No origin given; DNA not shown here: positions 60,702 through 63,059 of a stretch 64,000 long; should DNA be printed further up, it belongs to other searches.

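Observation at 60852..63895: PglX-like methyltransferase lacks its C-terminal half and is start/stop-coupled to a RAMP gene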

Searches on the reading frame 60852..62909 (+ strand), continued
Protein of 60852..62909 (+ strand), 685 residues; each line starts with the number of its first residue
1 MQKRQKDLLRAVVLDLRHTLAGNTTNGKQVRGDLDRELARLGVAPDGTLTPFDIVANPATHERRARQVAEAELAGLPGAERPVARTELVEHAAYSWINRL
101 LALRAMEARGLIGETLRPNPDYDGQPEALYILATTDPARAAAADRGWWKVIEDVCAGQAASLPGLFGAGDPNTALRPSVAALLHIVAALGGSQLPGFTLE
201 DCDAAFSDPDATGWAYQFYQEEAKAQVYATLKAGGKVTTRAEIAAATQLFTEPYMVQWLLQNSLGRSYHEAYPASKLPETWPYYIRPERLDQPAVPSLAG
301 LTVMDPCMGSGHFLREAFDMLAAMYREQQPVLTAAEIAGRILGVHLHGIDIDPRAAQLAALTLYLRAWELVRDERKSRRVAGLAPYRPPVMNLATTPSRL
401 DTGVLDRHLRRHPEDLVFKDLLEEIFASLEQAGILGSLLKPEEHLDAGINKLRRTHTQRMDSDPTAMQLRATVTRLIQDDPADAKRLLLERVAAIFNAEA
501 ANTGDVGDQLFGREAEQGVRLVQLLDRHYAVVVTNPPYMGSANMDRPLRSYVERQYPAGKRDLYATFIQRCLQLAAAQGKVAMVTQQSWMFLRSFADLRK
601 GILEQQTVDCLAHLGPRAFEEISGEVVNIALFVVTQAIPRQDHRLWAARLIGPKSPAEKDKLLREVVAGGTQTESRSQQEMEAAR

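Call 36: find_related_loci(query=A1, collection=metagenome_contigs, flank=10000)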
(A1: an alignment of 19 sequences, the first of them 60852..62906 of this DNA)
Query A1 (685 aa) in metagenome_contigs; peptide patterns used: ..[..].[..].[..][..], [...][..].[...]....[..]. (x = any residue, [..] = any of these).
562 stretches matched a pattern; 439 encode a relative of the query (tblastn E <= 1e-3); the best 80 are kept; 80 distinct loci.
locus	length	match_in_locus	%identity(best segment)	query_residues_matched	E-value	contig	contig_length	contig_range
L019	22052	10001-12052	75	1-668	0e+0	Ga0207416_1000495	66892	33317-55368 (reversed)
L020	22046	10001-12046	63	1-666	0e+0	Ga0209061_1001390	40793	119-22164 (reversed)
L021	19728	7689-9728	62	1-664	0e+0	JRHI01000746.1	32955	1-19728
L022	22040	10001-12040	61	1-664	0e+0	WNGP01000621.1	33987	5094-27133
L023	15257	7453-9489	61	1-663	0e+0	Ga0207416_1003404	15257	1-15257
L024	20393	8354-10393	60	1-664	0e+0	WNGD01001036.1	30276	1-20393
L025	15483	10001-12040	61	1-664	0e+0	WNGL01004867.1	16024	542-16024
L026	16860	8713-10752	60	1-664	0e+0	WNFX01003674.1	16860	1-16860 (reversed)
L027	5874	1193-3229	61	1-663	0e+0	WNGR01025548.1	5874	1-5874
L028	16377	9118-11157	60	1-664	0e+0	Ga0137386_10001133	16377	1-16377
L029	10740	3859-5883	61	1-659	0e+0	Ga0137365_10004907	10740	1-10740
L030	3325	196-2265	59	1-674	0e+0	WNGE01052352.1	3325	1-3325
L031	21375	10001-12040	60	1-665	0e+0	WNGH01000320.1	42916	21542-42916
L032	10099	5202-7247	60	1-666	0e+0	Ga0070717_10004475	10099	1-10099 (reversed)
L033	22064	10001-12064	60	1-673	0e+0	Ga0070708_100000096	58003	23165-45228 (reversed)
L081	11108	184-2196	41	1-667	7e-150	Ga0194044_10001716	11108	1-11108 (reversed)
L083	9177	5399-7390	43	1-667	1e-146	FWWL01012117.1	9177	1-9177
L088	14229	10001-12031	42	6-679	5e-141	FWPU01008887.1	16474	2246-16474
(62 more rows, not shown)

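Call 43: search_protein_families(library=pfam, proteins=[L033:12150-15302:-, L033:15299-16357:-, L033:16431-17588:-, L033:17850-21425:-, L081:2235-2684:+, L081:2648-4003:+, L081:4000-5472:+, L003:18478-19464:+, L003:17889-18332:+], max_evalue=0.001)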
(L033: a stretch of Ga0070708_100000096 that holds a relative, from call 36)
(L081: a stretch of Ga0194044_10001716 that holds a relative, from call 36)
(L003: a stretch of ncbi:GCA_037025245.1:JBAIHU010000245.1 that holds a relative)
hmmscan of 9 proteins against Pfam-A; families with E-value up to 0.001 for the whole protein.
L033:12150-15302:- (1050 aa): 2 families
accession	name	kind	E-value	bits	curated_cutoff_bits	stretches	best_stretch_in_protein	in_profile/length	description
PF01526.23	DDE_Tnp_Tn3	-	7.1e-130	433.7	24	1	571-963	1-389/389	Tn3 transposase DDE domain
PF13700.11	DUF4158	-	1.4e-26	93.8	27.4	1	11-162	15-165/165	Domain of unknown function (DUF4158)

L033:15299-16357:- (352 aa): 3 families
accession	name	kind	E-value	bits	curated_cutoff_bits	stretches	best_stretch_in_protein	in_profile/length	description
PF00589.27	Phage_integrase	-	1.5e-28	100.2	27.1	1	166-334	3-170/172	Phage integrase family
PF02899.23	Phage_int_SAM_1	-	9.9e-11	42.2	22.3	1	67-142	1-82/83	Phage integrase, N-terminal SAM-like domain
PF13495.12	Phage_int_SAM_4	-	5.1e-07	30.4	27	1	68-144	3-83/85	Phage integrase, N-terminal SAM-like domain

L033:16431-17588:- (385 aa): 1 family
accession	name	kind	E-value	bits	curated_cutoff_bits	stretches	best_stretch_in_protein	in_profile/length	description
PF02547.20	Queuosine_synth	-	6.5e-77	259.2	25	1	35-381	3-321/322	Queuosine biosynthesis protein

L033:17850-21425:- (1191 aa): 14 families
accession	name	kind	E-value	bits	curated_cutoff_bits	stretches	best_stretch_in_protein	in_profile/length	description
PF13424.12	TPR_12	-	1.9e-28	98.9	30.1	3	850-923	2-77/77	Tetratricopeptide repeat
PF00196.25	GerE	-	4.4e-19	68.3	23.5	1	1131-1185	3-57/57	Bacterial regulatory proteins, luxR family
PF13374.12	TPR_10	-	4.2e-11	42.9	27.5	1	851-883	2-34/42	Tetratricopeptide repeat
PF00211.25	Guanylate_cyc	-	6.7e-11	42.6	21.9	1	142-281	6-157/183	Adenylate and Guanylate cyclase catalytic domain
PF13401.12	AAA_22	-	5.2e-08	33.7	27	1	355-446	6-98/130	AAA domain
PF00931.28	NB-ARC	-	1.1e-07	31.9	23.5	1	341-467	4-138/248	NB-ARC domain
PF13191.12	AAA_16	-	1.5e-07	32.5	32.6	1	335-439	2-142/167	AAA ATPase domain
PF17874.7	TPR_MalT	-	5e-07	29.8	45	1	857-1081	7-231/336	MalT-like TPR region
PF07719.23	TPR_2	-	7.3e-07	29.3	27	0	971-998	1-28/34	Tetratricopeptide repeat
PF13176.12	TPR_7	-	6.8e-06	26.2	27.9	0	853-887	1-35/36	Tetratricopeptide repeat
PF01637.24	ATPase_2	-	1.8e-05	25.1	33.2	1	337-424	3-84/225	ATPase domain predominantly from Archaea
PF08281.18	Sigma70_r4_2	-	0.00038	20.5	25.7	0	1130-1166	10-47/54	Sigma-70, region 4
PF25199.1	nSTAND_NTPase5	-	0.00053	20.3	34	1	338-465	22-133/145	Novel STAND NTPase 5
PF05729.18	NACHT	-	0.00076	19.8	26.7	0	356-467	2-131/167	NACHT domain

L081:2235-2684:+ (149 aa): 1 family
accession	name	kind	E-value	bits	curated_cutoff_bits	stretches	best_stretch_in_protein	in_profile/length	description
PF05168.19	HEPN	-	4.7e-06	27.2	22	1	15-78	6-68/117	HEPN domain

L081:2648-4003:+ (451 aa): 4 families
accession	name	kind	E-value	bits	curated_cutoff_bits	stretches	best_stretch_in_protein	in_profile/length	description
PF10609.15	ParA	-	5.4e-07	29.7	27.1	1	151-203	5-57/246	NUBPL iron-transfer P-loop NTPase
PF01656.29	CbiA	-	1.8e-06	28.3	25.4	1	153-418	2-54/125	CobQ/CobB/MinD/ParA nucleotide binding domain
PF13614.12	AAA_31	-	0.00029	21.3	27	1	151-188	3-40/177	AAA domain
PF07015.17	VirC1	-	0.00032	20.6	24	0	151-191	3-43/231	VirC1 protein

L081:4000-5472:+ (490 aa): 1 family
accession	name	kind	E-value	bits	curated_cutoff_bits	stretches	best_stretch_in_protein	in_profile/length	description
PF13191.12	AAA_16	-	9.8e-07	29.9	32.6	1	32-177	2-143/167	AAA ATPase domain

L003:18478-19464:+ (328 aa): 0 families

L003:17889-18332:+ (147 aa): 0 families
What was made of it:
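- A Tn3 transposon, and HEPN plus ATPases (call 43). L033 shows that a Tn3 transposon can occupy the same site (call 43).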

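Call 48: search_solved_structures(query=window:60852-62906:+, max_evalue=0.001, show_alignments=2)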
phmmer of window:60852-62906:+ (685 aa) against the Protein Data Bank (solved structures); distinct sequences matched with E-value up to 0.001: 3.
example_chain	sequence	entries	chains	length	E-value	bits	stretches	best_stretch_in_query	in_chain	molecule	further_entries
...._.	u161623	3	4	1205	2.9e-57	197.8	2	70-368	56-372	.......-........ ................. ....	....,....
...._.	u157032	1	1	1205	6.9e-57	196.5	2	70-368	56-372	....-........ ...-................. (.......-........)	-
8c45_A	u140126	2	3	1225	1.2e-54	189.2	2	87-368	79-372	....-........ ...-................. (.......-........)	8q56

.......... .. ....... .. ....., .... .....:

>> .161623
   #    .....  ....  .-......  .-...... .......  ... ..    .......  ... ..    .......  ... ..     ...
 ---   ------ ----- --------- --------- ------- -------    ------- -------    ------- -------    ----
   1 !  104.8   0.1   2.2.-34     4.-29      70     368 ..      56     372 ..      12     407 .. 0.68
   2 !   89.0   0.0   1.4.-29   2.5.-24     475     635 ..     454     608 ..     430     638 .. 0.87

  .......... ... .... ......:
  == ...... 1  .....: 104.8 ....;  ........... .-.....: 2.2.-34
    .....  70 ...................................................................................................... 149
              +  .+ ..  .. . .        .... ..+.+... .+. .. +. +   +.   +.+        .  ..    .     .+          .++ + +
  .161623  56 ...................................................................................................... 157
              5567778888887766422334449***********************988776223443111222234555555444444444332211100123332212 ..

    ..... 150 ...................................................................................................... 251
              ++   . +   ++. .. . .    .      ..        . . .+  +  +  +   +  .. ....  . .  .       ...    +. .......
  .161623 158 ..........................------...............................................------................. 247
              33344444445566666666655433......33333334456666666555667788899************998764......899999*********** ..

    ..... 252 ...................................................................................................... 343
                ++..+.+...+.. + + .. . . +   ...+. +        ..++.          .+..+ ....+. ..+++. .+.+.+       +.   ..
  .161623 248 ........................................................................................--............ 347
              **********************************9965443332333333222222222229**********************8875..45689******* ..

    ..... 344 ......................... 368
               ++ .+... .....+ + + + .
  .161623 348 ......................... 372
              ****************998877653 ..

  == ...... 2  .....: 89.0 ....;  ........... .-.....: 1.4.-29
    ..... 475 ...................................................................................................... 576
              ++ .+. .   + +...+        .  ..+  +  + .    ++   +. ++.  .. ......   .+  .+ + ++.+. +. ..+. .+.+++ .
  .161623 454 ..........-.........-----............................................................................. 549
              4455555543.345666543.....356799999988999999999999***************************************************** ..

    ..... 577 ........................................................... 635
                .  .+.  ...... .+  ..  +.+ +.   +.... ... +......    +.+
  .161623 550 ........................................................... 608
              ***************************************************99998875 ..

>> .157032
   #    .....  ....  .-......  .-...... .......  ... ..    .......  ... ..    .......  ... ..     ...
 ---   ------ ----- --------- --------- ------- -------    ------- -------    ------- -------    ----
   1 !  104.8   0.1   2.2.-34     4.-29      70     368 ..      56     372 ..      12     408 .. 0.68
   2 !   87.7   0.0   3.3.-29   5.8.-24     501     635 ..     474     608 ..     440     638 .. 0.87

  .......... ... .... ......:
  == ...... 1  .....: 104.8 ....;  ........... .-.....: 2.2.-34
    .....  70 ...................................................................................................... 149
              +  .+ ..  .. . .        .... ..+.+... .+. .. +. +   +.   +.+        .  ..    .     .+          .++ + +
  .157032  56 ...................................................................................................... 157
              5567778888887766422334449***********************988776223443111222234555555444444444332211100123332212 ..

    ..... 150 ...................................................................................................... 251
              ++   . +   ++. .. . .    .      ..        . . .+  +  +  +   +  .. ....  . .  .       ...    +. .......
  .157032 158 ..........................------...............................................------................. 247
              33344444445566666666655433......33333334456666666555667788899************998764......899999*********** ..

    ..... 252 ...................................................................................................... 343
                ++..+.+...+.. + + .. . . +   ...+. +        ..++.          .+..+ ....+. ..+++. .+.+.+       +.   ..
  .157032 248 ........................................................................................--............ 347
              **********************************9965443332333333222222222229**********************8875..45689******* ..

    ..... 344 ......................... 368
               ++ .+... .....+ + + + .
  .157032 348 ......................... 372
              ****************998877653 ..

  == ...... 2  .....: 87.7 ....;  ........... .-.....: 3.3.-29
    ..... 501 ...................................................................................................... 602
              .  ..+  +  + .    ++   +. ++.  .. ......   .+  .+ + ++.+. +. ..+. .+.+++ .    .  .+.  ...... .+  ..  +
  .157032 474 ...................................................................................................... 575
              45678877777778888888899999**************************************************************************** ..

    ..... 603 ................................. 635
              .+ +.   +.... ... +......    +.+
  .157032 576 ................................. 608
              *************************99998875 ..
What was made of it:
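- Window residue 635 aligns to E. coli BrxX residue 608 (call 48).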

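Call 53: find_homologous_proteins(query=L019:16244-18670:+, max_evalue=1e-50)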
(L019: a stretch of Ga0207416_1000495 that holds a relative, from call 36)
Query L019:16244-18670:+ (808 aa): 181 proteins with E <= 1e-50 among 8000 candidates; the best 120 are listed.
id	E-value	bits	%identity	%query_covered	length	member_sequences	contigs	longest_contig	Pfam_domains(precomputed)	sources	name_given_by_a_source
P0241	0.0e+0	1789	100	100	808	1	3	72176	PF08665.18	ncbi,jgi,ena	-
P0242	0.0e+0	1423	80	100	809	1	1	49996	PF08665.18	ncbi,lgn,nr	ncbi:MAG: PglZ domain-containing protein [Chloroflexi bacterium]|nr:PglZ domain-containing protein [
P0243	0.0e+0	1402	79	100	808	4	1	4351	PF08665.18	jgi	-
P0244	1.4e-291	988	56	100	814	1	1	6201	PF08665.18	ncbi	-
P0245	8.5e-284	962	56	100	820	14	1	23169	PF08665.18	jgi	-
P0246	4.7e-283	960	56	100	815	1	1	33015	PF08665.18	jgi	jgi:hypothetical protein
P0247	7.1e-281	952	56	100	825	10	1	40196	PF08665.18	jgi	-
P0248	4.0e-280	950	58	100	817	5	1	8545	PF08665.18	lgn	-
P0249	3.1e-279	947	55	100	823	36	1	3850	PF08665.18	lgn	-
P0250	6.2e-279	946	55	100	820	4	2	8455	PF08665.18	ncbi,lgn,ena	-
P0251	2.8e-277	941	55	100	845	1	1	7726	PF08665.18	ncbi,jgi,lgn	-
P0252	3.0e-277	940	55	100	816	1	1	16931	PF08665.18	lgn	-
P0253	1.7e-276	938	53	100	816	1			PF08665.18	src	-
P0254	2.0e-276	938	54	100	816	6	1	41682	PF08665.18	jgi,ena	-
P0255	8.5e-276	936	54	100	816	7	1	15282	PF08665.18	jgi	jgi:hypothetical protein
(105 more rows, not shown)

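Call 54: find_encoding_contigs(protein=P0242, flank=10000, max_places=5)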
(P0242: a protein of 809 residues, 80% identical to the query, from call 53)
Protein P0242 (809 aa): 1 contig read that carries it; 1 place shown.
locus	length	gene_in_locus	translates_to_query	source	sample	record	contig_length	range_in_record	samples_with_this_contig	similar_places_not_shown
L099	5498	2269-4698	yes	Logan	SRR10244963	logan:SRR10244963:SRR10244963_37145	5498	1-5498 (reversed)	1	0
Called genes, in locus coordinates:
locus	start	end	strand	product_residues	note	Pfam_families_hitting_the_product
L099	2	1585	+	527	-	?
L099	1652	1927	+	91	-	-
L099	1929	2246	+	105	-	PF12441:CopG_antitoxin (weak)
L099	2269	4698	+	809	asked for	PF08665:PglZ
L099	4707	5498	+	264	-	?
